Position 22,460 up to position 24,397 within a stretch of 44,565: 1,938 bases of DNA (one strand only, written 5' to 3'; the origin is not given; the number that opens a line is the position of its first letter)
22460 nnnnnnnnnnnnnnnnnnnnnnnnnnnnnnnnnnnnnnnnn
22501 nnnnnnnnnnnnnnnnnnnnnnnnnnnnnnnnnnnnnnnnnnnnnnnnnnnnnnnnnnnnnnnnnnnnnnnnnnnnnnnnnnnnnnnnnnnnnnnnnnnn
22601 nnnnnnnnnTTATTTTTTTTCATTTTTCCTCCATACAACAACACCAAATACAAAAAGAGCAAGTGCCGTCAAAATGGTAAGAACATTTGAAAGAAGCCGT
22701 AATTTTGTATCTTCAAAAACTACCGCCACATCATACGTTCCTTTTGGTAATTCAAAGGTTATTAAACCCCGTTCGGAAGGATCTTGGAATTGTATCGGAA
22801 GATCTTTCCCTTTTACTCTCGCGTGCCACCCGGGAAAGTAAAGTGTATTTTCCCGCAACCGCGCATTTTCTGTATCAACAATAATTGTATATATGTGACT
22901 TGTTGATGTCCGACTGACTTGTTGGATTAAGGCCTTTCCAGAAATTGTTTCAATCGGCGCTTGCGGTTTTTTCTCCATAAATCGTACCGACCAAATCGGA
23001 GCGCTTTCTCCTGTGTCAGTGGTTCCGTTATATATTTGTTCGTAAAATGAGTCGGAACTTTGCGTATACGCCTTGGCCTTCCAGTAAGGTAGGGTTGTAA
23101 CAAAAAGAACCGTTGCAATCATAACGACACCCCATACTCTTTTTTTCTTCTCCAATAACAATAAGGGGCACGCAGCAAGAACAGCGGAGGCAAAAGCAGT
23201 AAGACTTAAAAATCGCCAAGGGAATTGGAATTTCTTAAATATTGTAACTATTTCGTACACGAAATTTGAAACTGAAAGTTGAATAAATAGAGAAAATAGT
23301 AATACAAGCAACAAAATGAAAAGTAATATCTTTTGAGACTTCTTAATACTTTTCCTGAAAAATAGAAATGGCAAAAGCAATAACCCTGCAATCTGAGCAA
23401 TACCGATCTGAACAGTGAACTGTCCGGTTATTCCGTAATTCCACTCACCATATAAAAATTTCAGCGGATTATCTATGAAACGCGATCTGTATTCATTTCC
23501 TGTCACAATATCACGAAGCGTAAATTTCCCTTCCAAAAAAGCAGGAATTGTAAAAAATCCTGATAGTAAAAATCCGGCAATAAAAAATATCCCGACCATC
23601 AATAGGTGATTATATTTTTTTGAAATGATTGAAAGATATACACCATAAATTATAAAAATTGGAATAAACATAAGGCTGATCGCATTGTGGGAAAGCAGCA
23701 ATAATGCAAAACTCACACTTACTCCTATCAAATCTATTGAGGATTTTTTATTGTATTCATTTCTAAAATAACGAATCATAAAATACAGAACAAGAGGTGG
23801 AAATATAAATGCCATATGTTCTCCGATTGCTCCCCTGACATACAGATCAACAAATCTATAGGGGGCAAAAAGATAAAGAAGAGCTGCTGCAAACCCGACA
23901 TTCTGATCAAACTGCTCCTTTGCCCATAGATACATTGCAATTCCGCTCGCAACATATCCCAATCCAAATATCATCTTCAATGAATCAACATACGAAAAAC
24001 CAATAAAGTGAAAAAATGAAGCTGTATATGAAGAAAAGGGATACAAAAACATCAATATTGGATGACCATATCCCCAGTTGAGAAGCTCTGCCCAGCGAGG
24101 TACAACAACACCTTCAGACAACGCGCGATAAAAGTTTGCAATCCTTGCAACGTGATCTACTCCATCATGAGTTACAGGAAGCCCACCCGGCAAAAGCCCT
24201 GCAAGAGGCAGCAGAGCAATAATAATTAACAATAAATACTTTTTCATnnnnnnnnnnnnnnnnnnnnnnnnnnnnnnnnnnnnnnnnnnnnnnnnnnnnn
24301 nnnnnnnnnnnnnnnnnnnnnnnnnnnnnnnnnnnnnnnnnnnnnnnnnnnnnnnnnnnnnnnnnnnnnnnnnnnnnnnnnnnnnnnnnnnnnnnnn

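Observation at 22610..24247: Four paralogs of a functionally uncharacterised membrane family (family F: 22610..24247, 30236..31918, 31915..33573, 35340..36989)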

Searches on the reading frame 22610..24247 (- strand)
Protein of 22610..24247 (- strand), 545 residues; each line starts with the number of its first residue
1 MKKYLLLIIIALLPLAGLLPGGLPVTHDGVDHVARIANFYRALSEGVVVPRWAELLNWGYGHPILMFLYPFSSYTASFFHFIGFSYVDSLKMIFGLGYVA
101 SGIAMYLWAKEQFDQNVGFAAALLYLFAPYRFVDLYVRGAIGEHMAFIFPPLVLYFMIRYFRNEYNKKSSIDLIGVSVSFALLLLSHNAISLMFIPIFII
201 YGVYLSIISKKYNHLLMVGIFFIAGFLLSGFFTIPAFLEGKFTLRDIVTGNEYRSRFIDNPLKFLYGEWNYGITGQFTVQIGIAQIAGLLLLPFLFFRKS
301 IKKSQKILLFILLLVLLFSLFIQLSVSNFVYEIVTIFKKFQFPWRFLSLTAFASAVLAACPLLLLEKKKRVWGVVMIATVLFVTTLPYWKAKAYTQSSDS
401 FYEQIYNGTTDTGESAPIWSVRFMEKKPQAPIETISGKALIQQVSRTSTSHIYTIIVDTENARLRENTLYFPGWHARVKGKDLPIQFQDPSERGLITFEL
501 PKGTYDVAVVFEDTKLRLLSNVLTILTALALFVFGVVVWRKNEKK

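Call 7: search_protein_families(library=pfam, proteins=[window:22610-24247:-], max_evalue=0.01)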
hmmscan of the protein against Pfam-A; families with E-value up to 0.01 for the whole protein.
window:22610-24247:- (545 aa): 2 families
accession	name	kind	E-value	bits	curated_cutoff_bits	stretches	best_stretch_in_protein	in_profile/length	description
PF10131.15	PTPS_related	-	2.4e-13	49.9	26.4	1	70-405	6-324/621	6-pyruvoyl-tetrahydropterin synthase related domain; membrane protein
PF13231.12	PMT_2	-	3.2e-05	24.7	26.1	1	70-223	4-153/160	Dolichyl-phosphate-mannose-protein mannosyltransferase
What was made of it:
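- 22610..24247 (-): F1, 545 aa: GT-C fold, PF10131 / compact YfhO-like membrane glycosyltransferase. PF10131 E 2.4e-13 and PMT_2 E 3e-5 (call 7).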

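Call 18: search_solved_structures(query=A1, max_evalue=10, show_alignments=2)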
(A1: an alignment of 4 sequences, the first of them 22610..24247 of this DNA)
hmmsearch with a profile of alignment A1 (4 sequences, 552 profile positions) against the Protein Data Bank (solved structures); distinct sequences matched with E-value up to 10: 0.

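Call 20: search_protein_families(library=ncbifam, proteins=[window:22610-24247:-], max_evalue=0.01)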
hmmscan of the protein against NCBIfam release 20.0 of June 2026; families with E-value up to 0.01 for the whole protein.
window:22610-24247:- (545 aa): 0 families

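Call 28: search_protein_representatives(alignment_id=A1)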
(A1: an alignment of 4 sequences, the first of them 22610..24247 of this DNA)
Query: 4 sequences, 552 profile positions. Proteins with E-value up to 0.001 (for the whole library): 18978; up to 1e-10: 13599; up to 1e-30: 6227. The best 150 are listed.
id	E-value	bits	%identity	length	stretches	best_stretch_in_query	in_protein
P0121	1.4e-202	690.8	-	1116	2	9-543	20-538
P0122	3.7e-198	676.2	-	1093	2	8-550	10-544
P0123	8.6e-169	579.3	-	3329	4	5-549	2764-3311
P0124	1.6e-158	545.4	-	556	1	8-545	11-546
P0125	4.0e-146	504.4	-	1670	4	10-541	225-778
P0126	6.0e-145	500.6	-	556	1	2-545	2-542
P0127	6.6e-144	497.1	-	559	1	8-546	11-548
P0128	3.4e-143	494.8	-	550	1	4-550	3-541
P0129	6.5e-140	484.0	-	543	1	3-545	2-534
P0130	6.4e-139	480.7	-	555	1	8-549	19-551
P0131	1.1e-137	476.6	-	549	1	9-543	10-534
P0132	4.1e-136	471.4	-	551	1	4-551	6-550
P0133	8.1e-136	470.4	-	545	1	8-544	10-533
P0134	1.3e-135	469.7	-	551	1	9-542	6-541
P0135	1.2e-134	466.6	-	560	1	9-544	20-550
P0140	1.9e-131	456.0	-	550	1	7-551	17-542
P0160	2.4e-123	429.3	-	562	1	5-551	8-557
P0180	2.2e-120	419.5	-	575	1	8-541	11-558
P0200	1.7e-117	409.9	-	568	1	7-551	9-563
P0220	5.7e-115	401.6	-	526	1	8-540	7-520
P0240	3.5e-112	392.4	-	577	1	9-550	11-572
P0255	1.8e-110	386.8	-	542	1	6-546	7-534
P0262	7.1e-110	384.8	-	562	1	8-544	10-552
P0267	2.4e-109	383.1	-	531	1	9-547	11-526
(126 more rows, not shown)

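Call 39: search_solved_structures(query=A3, max_evalue=10, show_alignments=3)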
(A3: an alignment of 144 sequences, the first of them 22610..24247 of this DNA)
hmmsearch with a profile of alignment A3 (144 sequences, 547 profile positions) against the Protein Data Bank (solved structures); distinct sequences matched with E-value up to 10: 0.
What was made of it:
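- On Oligosaccharyltransferase STT3/AglB/PglB (PF02516): No PDB sequence match (calls 18, 39).
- TM-scores to solved GT-C structures are modest (0.40-0.47), and no PDB sequence match exists even at E 10 (calls 18, 39).
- Tried and rejected: PDB sequence searches with the 4-sequence and 144-sequence family profiles found nothing even at E 10 (calls 18, 39).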

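Call 45: predict_structure(alignment_id=A3)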
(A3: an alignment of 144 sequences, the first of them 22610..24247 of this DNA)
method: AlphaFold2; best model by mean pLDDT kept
length: 545 residues; sequences in the alignment: 144
mean_pLDDT: 96.4   pTM: 0.94
mean pLDDT of the five models: 96.4, 96.0, 96.0, 96.0, 95.7
residues with pLDDT >= 90: 523; 70-90: 17; 50-70: 5; < 50: 0
segments of 3 or more residues with pLDDT < 50: none
pLDDT, mean of each block of 10 residues (from residue 1): 95 98 97 98 98 97 97 98 98 98 98 98 98 97 98 97 77 97 98 98 96 94 98 97 94 95 95 87 98 96 97 98 98 96 97 98 97 98 98 97 91 94 94 98 96 98 98 98 97 98 98 98 98 96 88
secondary structure, 60 per line:
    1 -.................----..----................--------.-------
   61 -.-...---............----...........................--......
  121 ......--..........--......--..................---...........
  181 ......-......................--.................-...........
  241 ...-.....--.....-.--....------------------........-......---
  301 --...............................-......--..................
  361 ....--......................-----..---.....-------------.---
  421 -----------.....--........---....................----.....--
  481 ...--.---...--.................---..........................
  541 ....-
elements in order: H2-18 H29-44 H70-81 H86-112 H115-126 H129-138 H141-146 H149-166 H170-186 H188-209 H212-228 H230-242 H245-249 H252-256 H261-264 H283-290 H292-297 H303-323 H325-333 H335-340 H343-364 H367-388 H399-403 E432-436 E439-446 E450-469 E474-478 E481-483 E495-511 H515-544
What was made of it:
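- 22610..24247 (-): AF2 model pLDDT 96.4, pTM 0.94 (call 45).
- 24164..24166 (-): Codon of F1 Asp28, the candidate catalytic residue. Equivalents: F2 D32 at 31823-31825, F3 D36 at 33466-33468, F4 D33 at 35436-35438. It immediately precedes helix 29-44 in the F1 model (call 45).
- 22613..22975 (-): F1 C-terminal module (residues ~425-545): extracytoplasmic beta-sandwich with the YFPGW motif plus the final transmembrane helix. Equivalents: F2 30239-30583, F3 31918-32268, F4 36618-36986. Strands 432-511 and helix 515-544 in the model (call 45).
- On GT-C class A fold glycosyltransferases: It precedes helix 29-44 in F1 (call 45).
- D28 directly precedes helix 29-44 (call 45).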

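Call 49: fold_search(model_id=the predicted structure, library=pdb)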
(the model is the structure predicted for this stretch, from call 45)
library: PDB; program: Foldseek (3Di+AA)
matches with E <= 10: 418; with E <= 0.001: 17
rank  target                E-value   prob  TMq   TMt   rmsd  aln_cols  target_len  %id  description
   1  3wak                  4.0e-05  1.00  0.44  0.30  13.2       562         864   14  Crystal structure of the Archaeoglobus fulgidus oligosaccharyltransferase (O29867_ARCFU) in the apo form (released 2013-10-30)
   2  8agb_A                5.7e-05  1.00  0.43  0.38  12.2       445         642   16  Structure of yeast oligosaccharylransferase complex with lipid-linked oligosaccharide bound (released 2022-12-07)
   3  8age_A                7.0e-05  1.00  0.41  0.36  11.2       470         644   12  Structure of yeast oligosaccharylransferase complex with acceptor peptide bound (released 2022-12-07)
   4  5gmy_A                1.1e-04  1.00  0.43  0.30  12.4       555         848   14  Crystal structure of the Archaeoglobus fulgidus oligosaccharyltransferase (O29867_ARCFU) tethered with an acceptor pep (released 2017-02-01)
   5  3waj                  1.3e-04  1.00  0.42  0.31  12.7       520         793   15  Crystal structure of the Archaeoglobus fulgidus oligosaccharyltransferase (O29867_ARCFU) complex with Zn and sulfate (released 2013-10-30)
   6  7e9s_A                1.5e-04  1.00  0.43  0.29   9.5       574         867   13  Archaeal oligosaccharyltransferase AglB from Archaeoglobus fulgidus in complex with an inhibitory peptide and a dolich (released 2021-09-08)
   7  6c26_A                1.7e-04  1.00  0.45  0.39  14.7       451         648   16  The Cryo-EM structure of a eukaryotic oligosaccharyl transferase complex (released 2018-01-31)
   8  7oci_F                2.2e-04  1.00  0.47  0.41  10.2       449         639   16  Cryo-EM structure of yeast Ost6p containing oligosaccharyltransferase complex (released 2022-02-16)
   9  8pn9_A                2.7e-04  1.00  0.43  0.36  10.3       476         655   13  Structure of human oligosaccharyltransferase OST-A complex bound to NGI-1 (released 2024-05-08)
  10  6wby                  2.8e-04  1.00  0.41  0.20   8.0       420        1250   14  Single-Particle Cryo-EM Structure of Arabinofuranosyltransferase AftD from Mycobacteria, Mutant R1389S Class 2 (released 2020-05-13)
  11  6ezn_F                3.1e-04  1.00  0.47  0.40  14.1       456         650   15  Cryo-EM structure of the yeast oligosaccharyltransferase (OST) complex (released 2018-01-17)
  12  6s7t_A                3.2e-04  1.00  0.45  0.36  12.2       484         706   12  Cryo-EM structure of human oligosaccharyltransferase complex OST-B (released 2019-12-18)
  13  9n9j_I                5.6e-04  1.00  0.43  0.34  12.9       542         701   14  Structure of a GRP94 folding intermediate engaged with a CCDC134- and FKBP11-bound secretory translocon (released 2025-11-19)
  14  6w98_A                6.1e-04  1.00  0.42  0.20   8.1       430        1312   14  Single-Particle Cryo-EM Structure of Arabinofuranosyltransferase AftD from Mycobacteria (released 2020-05-13)
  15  8agc_A                6.1e-04  1.00  0.38  0.31  10.2       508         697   12  Structure of yeast oligosaccharylransferase complex with lipid-linked oligosaccharide and non-acceptor peptide bound (released 2022-12-07)
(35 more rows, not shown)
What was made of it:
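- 22610..24247 (-): Top 30 Foldseek PDB matches are all GT-C (call 49).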

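Call 66: list_cluster_members(proteins=[P0124, P0140, P0160, P0180, P0200, P0220, P0240, P0255, P0262, P0267])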
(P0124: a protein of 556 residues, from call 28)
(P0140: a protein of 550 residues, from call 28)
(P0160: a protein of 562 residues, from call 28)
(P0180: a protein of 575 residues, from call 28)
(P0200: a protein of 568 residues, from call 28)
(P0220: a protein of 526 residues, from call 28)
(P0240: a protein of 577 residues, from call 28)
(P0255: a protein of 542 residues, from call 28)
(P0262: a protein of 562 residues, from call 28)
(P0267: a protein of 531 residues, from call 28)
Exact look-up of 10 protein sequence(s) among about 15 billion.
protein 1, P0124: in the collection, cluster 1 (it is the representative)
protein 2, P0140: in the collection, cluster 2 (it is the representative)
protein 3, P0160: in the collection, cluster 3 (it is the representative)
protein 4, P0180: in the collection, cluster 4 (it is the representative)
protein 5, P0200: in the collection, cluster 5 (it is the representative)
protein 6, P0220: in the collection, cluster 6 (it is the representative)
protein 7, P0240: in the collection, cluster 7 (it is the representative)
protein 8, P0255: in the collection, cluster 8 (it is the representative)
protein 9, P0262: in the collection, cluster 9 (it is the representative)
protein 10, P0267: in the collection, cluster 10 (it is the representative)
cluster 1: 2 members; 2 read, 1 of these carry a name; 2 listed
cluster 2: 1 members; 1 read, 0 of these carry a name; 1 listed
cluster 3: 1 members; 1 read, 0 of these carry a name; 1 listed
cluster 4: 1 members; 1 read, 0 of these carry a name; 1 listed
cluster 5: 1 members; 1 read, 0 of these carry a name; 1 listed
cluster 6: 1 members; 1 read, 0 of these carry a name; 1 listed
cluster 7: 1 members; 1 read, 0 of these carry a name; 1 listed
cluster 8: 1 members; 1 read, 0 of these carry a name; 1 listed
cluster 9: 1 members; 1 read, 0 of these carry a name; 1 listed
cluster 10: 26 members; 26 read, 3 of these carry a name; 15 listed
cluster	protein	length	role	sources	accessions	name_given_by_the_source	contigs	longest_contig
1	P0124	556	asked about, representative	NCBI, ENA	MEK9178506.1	MAG: 6-pyruvoyl-tetrahydropterin synthase-related protein [Patescibacteria group ...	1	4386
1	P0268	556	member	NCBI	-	-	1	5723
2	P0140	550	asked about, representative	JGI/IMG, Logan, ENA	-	-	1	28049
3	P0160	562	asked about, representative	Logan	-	-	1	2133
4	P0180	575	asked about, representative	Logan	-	-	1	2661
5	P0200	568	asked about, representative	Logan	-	-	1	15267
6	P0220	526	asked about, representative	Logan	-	-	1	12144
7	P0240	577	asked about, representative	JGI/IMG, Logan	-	-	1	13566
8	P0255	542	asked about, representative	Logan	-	-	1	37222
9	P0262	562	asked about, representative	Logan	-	-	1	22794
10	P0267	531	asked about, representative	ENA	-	-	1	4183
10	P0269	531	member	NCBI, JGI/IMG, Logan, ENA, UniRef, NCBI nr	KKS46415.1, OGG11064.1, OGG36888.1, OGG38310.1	hypothetical protein A3J20_03665 [Candidatus Gottesmanbacteria bacterium ... | Membrane protein 6-pyruvoyl-tetrahydropterin synthase-related domain-containing protein ... | MAG: hypothetical protein UV09_C0017G0003 [Candidatus Gottesmanbacteria bacterium ...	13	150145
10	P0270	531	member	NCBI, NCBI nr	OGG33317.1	hypothetical protein A3G68_02000 [Candidatus Gottesmanbacteria bacterium ... | MAG: hypothetical protein A3G68_02000 [Candidatus Gottesmanbacteria bacterium ...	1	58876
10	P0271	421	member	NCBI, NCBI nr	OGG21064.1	hypothetical protein A3E72_05310 [Candidatus Gottesmanbacteria bacterium ... | MAG: hypothetical protein A3E72_05310 [Candidatus Gottesmanbacteria bacterium ...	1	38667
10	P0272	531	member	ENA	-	-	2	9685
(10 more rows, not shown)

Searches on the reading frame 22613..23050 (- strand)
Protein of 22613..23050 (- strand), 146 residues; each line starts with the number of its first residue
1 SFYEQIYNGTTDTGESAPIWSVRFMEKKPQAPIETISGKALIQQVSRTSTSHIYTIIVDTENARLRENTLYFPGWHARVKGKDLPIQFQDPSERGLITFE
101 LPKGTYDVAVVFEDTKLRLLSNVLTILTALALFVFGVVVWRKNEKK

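Call 21: search_protein_families(library=pfam, proteins=[window:22613-23050:-], max_evalue=10)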
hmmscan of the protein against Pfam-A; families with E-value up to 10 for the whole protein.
seq(146 aa): 1 family
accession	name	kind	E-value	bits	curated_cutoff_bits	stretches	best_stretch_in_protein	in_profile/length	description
PF09586.16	YfhO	-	0.027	13.3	28.5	1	43-112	757-823/835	Bacterial membrane protein YfhO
